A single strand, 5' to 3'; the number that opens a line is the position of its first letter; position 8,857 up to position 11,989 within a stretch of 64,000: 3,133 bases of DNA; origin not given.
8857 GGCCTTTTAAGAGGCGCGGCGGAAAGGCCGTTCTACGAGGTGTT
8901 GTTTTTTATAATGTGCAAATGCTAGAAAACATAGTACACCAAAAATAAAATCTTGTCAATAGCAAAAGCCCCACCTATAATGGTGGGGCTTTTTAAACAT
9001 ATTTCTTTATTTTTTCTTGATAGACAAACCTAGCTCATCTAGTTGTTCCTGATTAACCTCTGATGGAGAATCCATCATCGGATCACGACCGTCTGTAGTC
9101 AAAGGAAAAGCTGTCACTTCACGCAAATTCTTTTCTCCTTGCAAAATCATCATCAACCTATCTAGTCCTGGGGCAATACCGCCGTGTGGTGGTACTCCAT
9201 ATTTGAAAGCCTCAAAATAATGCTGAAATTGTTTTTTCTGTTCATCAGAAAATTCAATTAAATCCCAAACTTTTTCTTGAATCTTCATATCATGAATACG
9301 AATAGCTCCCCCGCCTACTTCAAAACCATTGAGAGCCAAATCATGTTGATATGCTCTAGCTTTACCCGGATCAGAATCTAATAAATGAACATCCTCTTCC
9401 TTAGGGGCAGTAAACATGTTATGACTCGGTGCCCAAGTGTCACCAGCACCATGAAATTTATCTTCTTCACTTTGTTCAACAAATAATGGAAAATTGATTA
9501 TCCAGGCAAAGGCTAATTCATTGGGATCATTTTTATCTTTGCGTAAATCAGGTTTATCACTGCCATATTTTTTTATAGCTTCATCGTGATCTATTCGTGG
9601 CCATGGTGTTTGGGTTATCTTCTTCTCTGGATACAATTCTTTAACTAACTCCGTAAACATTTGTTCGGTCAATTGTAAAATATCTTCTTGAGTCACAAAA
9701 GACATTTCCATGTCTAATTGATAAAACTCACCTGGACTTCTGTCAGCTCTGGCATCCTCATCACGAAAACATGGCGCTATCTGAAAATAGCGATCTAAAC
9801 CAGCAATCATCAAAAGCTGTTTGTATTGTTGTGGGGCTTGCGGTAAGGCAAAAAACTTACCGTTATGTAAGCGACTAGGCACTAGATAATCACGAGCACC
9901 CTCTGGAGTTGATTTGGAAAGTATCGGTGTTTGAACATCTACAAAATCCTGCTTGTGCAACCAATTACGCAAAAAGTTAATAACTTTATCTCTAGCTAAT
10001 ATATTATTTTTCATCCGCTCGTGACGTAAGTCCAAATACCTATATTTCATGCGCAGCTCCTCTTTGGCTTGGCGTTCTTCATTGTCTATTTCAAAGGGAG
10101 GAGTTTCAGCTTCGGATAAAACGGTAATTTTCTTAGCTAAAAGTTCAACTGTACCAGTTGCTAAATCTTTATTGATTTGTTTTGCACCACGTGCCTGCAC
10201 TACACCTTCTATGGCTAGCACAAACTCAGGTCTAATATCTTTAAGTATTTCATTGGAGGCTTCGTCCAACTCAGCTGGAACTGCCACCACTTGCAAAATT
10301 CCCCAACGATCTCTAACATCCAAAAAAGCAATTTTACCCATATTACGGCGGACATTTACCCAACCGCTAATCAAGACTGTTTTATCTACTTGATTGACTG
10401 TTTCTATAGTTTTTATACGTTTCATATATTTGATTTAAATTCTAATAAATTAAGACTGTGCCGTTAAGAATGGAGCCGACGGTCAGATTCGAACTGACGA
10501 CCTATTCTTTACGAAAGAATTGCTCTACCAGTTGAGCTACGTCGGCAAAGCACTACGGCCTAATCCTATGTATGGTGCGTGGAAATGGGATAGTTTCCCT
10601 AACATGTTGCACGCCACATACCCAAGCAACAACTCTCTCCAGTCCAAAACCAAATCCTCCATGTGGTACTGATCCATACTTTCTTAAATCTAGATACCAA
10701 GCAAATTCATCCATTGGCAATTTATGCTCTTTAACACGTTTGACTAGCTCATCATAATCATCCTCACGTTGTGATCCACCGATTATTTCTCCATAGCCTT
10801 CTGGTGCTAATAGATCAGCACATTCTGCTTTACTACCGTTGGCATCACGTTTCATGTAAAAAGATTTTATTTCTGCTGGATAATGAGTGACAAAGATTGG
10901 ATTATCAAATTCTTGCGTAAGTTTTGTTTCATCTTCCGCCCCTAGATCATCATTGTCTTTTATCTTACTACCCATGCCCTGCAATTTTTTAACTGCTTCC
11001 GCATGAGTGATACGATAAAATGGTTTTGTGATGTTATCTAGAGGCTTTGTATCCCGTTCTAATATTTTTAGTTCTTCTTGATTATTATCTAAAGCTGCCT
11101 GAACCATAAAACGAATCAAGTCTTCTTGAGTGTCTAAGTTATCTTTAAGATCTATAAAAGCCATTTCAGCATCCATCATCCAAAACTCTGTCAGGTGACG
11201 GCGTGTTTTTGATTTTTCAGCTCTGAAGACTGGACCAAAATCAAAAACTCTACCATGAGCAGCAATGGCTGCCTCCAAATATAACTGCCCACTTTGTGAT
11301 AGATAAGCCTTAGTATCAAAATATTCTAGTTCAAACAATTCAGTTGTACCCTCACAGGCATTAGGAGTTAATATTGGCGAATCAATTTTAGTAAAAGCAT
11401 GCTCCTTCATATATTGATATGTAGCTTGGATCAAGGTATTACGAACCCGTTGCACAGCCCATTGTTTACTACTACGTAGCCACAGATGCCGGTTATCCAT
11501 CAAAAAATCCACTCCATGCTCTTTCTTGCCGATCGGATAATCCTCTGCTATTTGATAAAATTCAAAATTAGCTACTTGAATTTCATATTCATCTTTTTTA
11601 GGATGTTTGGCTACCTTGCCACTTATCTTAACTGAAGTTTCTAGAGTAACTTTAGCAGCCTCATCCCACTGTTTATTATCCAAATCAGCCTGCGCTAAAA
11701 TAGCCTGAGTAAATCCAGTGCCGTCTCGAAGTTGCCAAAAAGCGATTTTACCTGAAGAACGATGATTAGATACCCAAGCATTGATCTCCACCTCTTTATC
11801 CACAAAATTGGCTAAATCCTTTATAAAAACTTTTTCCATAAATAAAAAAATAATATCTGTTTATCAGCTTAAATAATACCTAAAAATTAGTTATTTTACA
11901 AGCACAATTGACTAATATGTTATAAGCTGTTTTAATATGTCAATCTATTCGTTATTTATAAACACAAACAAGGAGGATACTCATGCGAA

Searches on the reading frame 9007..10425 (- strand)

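Call 90: search_protein_families(library=pfam, proteins=[window:9007-10425:-], max_evalue=0.00001)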
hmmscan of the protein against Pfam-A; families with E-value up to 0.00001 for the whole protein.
window:9007-10425:- (472 aa): 2 families
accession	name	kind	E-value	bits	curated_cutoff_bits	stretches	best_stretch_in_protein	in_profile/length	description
PF00152.25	tRNA-synt_2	-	9e-114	380.1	25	1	121-443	1-307/308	tRNA synthetases class II (D, K and N)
PF01336.31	tRNA_anti-codon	-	1.1e-13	51.4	27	1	17-103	1-75/75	OB-fold nucleic acid binding domain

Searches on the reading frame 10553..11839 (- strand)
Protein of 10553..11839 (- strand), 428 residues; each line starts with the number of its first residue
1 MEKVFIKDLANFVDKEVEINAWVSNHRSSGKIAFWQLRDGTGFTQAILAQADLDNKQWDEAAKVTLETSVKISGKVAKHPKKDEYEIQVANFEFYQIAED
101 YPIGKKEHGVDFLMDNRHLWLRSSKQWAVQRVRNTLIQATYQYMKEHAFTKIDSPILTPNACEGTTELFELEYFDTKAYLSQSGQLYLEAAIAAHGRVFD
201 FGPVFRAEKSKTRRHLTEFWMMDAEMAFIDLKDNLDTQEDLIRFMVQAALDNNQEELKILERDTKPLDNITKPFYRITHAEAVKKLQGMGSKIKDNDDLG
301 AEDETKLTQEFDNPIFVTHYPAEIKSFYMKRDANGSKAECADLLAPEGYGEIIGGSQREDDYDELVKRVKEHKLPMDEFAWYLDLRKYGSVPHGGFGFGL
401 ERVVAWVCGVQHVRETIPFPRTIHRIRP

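Call 90: search_protein_families(library=pfam, proteins=[window:10553-11839:-], max_evalue=0.00001)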
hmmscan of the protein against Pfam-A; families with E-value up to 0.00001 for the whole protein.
window:10553-11839:- (428 aa): 2 families
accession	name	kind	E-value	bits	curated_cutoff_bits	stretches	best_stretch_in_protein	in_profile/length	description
PF00152.25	tRNA-synt_2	-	9.8e-76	255.2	25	1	111-422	3-307/308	tRNA synthetases class II (D, K and N)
PF01336.31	tRNA_anti-codon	-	2.3e-13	50.3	27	1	17-93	1-73/75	OB-fold nucleic acid binding domain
